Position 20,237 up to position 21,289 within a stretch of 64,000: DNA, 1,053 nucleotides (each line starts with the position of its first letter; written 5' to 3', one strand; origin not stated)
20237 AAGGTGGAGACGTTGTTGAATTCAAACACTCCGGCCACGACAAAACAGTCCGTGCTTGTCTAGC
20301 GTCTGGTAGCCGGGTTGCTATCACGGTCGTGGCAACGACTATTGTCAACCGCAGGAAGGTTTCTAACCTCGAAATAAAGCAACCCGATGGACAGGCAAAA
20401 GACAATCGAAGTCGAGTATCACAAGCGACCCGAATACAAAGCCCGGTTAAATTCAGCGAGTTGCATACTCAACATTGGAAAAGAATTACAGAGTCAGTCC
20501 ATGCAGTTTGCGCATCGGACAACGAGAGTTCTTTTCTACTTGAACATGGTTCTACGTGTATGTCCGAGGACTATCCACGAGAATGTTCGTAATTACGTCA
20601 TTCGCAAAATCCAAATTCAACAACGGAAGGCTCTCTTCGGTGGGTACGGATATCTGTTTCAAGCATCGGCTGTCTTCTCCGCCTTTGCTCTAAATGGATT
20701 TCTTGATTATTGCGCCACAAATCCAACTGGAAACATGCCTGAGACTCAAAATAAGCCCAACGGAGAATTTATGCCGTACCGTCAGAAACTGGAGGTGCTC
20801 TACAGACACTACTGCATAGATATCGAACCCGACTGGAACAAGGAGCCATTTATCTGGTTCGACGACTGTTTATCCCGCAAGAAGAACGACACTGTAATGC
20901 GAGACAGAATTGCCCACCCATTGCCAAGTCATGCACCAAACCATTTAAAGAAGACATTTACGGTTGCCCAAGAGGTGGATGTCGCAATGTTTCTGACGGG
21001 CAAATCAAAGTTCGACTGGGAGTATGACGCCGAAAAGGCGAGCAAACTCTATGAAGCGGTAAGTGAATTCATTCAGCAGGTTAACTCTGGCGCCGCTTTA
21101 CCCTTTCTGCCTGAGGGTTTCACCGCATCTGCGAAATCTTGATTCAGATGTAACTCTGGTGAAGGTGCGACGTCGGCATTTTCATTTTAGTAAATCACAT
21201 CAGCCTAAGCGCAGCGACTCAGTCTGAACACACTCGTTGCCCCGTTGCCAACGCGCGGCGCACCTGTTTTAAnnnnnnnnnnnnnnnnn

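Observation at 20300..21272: AT-richer islet with an orphan ORF abutting the 5' end of rnhA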

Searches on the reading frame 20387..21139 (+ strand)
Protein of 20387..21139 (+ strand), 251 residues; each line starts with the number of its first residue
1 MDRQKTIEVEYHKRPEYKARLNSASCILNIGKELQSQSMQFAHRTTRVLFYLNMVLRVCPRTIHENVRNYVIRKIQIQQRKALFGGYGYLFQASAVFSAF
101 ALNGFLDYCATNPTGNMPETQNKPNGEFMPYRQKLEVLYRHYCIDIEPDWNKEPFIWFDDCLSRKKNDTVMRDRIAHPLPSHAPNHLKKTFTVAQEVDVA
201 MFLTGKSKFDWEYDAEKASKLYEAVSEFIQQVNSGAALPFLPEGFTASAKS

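Call 4: search_protein_families(library=pfam, proteins=[window:20387-21139:+], max_evalue=1)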
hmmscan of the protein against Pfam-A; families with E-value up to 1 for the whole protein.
window:20387-21139:+ (251 aa): 0 families

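Call 5: search_protein_families(library=padloc, proteins=[window:20387-21139:+], max_evalue=1)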
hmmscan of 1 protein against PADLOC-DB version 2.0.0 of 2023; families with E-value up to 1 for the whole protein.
window:20387-21139:+ (251 aa): 0 families

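Call 6: search_protein_families(library=phrogs, proteins=[window:20387-21139:+], max_evalue=1)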
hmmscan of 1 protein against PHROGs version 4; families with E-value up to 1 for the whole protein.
window:20387-21139:+ (251 aa): 0 families

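Call 7: search_protein_families(library=ncbifam, proteins=[window:20387-21139:+], max_evalue=1)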
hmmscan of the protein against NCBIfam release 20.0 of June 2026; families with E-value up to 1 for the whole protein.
window:20387-21139:+ (251 aa): 1 family
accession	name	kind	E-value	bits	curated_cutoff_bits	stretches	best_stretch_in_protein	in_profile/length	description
NF008112.0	PRK10859.1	equivalog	0.016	13.7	354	1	193-245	212-264/483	membrane-bound lytic murein transglycosylase MltF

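Call 8: find_homologous_proteins(query=window:20387-21139:+, max_evalue=0.01)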
Query window:20387-21139:+ (251 aa): 2 proteins with E <= 0.01 among 126 candidates.
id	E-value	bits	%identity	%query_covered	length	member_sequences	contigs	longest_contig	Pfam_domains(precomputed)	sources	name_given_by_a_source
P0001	1.8e-119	416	70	100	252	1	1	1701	-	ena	-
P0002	1.5e-92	328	59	99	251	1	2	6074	-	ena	-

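Call 10: find_encoding_contigs(protein=P0002, flank=10000)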
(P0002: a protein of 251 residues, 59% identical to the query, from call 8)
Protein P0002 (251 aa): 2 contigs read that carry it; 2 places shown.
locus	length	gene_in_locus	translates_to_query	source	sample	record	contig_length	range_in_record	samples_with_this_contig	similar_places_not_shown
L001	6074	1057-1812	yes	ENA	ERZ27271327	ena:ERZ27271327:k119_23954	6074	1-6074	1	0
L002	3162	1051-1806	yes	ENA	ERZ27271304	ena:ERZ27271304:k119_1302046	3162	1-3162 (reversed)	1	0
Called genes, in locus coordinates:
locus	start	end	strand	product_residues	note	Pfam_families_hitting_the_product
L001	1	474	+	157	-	?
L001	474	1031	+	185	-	-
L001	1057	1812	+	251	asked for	-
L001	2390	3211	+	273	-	PF07179:SseB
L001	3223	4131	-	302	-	PF13485:Peptidase_MA_2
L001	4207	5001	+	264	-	PF11927:HODM_asu-like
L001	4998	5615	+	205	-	-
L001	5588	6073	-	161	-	?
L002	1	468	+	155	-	?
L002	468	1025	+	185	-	-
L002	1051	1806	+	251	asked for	-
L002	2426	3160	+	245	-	?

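Call 11: find_encoding_contigs(protein=P0001, flank=10000)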
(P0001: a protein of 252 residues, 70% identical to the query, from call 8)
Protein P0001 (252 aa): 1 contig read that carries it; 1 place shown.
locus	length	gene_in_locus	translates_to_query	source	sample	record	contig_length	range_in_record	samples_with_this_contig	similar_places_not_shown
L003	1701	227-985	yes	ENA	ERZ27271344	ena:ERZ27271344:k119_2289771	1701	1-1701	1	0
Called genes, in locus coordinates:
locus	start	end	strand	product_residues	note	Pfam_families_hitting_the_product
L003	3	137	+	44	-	?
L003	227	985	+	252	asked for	-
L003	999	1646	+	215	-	PF03167:UDG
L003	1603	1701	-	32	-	?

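Call 12: find_encoding_contigs(protein=window:20387-21139:+, flank=10000)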
Protein window:20387-21139:+ (251 aa): no gene with exactly this product is on record in the collection.

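Call 25: search_protein_families(library=pfam, proteins=[L001:474-1028:+, L001:2390-3208:+, L001:4207-4998:+], max_evalue=0.01)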
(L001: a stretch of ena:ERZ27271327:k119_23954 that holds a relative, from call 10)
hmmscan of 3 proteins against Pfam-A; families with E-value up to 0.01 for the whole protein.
L001:474-1028:+ (185 aa): 1 family
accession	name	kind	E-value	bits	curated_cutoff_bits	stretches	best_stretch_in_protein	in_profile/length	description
PF07596.16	SBP_bac_10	-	0.00012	22.6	23.3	1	61-87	6-32/268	Protein of unknown function (DUF1559)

L001:2390-3208:+ (273 aa): 2 families
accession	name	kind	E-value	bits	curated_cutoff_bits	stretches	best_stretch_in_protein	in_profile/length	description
PF07179.17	SseB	-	2.1e-11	44.5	21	1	10-137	1-123/124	SseB protein N-terminal domain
PF14581.11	SseB_C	-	0.0072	16.9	22.5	0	162-259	9-104/106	SseB protein C-terminal domain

L001:4207-4998:+ (264 aa): 1 family
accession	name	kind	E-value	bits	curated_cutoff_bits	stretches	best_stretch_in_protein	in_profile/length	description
PF11927.14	HODM_asu-like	-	5.8e-39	134.5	25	1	82-257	90-272/273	Haem-dependent oxidative N-demethylase, alpha subunit-like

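Call 32: predict_structure(alignment_id=A1)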
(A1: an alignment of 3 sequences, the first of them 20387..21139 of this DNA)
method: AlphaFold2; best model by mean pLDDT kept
length: 251 residues; sequences in the alignment: 3
mean_pLDDT: 43.1   pTM: 0.42
mean pLDDT of the five models: 43.1, 39.4, 36.2, 35.6, 34.5
residues with pLDDT >= 90: 0; 70-90: 2; 50-70: 91; < 50: 158
segments of 3 or more residues with pLDDT < 50: 1-21, 80-99, 108-111, 144-251
pLDDT, mean of each block of 10 residues (from residue 1): 30 40 53 56 58 65 61 55 41 46 51 52 56 57 46 35 30 30 35 28 30 35 38 30 24 26
secondary structure, 60 per line:
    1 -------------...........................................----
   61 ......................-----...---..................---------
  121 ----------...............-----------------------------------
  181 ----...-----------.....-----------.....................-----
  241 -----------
elements in order: H14-56 H61-82 H94-111 H131-145 H199-203 H215-235

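Call 34: search_protein_representatives(alignment_id=A1)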
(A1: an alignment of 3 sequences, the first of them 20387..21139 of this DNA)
Query: 3 sequences, 251 profile positions. Proteins with E-value up to 0.001 (for the whole library): 2; up to 1e-10: 2; up to 1e-30: 2. The best 2 are listed.
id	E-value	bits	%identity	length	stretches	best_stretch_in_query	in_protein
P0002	3.3e-143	492.2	-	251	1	1-250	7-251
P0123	7.1e-72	258.5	-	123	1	129-250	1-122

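Call 35: find_related_loci(query=A1, collection=metagenome_contigs, flank=10000)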
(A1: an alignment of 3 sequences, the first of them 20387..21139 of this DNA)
Query A1 (251 aa) in metagenome_contigs; peptide patterns used: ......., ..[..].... (x = any residue, [..] = any of these).
182 stretches matched a pattern, but none encodes a relative of the query by tblastn (E <= 1e-3).

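Call 36: find_encoding_contigs(protein=P0123, flank=10000)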
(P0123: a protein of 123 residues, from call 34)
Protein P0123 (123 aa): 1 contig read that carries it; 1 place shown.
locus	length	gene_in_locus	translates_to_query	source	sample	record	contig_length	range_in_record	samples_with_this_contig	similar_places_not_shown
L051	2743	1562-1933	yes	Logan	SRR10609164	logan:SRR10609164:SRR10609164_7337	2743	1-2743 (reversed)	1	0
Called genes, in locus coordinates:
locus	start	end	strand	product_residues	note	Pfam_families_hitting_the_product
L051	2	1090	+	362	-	?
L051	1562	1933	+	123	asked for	-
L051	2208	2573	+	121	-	PF00075:RNase_H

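Call 49: search_solved_structures(query=A1, max_evalue=10, show_alignments=2)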
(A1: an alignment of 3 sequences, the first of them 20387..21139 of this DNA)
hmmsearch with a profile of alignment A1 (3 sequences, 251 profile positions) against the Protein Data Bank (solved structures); distinct sequences matched with E-value up to 10: 0.

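Call 50: search_protein_families(library=pfam, alignment_id=A1, max_evalue=10)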
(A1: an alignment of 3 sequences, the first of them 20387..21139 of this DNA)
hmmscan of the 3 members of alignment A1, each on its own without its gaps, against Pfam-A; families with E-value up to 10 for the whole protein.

A. member 1, window:20387-21139:+ (251 aa): 0 families

B. families by the number of members that match (of 3 scanned): 0 families

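Call 63: search_protein_families(library=pfam, proteins=[L003:999-1643:+], max_evalue=0.001)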
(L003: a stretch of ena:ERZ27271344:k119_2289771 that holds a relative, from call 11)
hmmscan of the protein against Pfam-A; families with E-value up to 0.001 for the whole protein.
L003:999-1643:+ (215 aa): 1 family
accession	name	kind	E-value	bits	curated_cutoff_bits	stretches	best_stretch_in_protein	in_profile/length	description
PF03167.25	UDG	-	1.2e-09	38.9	24.3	1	48-171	7-97/141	Uracil DNA glycosylase superfamily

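Call 68: find_related_loci(query=A1, collection=viral_contigs, flank=5000)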
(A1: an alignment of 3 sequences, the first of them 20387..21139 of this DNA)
Query A1 (251 aa) in viral_contigs; peptide patterns used: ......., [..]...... (x = any residue, [..] = any of these).
84 stretches matched a pattern, but none encodes a relative of the query by tblastn (E <= 1e-3).

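Call 69: search_dna_similar(query=window:20387-21139:+, collection=phages, mode=protein, max_evalue=0.01)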
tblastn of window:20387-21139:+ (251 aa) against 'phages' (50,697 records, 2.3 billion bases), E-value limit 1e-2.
No match.

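Call 70: search_dna_similar(query=window:20387-21139:+, collection=plasmids, mode=protein, max_evalue=0.01)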
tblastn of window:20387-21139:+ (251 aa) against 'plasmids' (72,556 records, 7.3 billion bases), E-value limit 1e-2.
No match.

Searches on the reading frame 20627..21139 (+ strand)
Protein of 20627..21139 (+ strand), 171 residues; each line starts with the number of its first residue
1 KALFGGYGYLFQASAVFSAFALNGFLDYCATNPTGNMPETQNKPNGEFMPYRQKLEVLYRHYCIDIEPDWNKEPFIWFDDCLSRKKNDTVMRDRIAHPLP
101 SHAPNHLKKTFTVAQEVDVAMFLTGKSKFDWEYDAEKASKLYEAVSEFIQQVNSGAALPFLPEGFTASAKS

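Call 66: predict_structure(alignment_id=A6)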
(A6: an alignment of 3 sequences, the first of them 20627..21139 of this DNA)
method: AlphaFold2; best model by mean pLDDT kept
length: 171 residues; sequences in the alignment: 3
mean_pLDDT: 39.2   pTM: 0.34
mean pLDDT of the five models: 39.2, 38.3, 34.3, 34.3, 33.9
residues with pLDDT >= 90: 0; 70-90: 0; 50-70: 20; < 50: 151
segments of 3 or more residues with pLDDT < 50: 1-21, 27-133, 155-171
pLDDT, mean of each block of 10 residues (from residue 1): 24 35 47 39 46 45 44 40 30 30 40 38 38 48 52 43 29 23
secondary structure, 60 per line:
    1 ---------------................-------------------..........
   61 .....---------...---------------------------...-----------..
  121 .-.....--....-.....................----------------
elements in order: E16-18 H19-31 H51-65 E75-77 E123-127 E130-133 H135-155
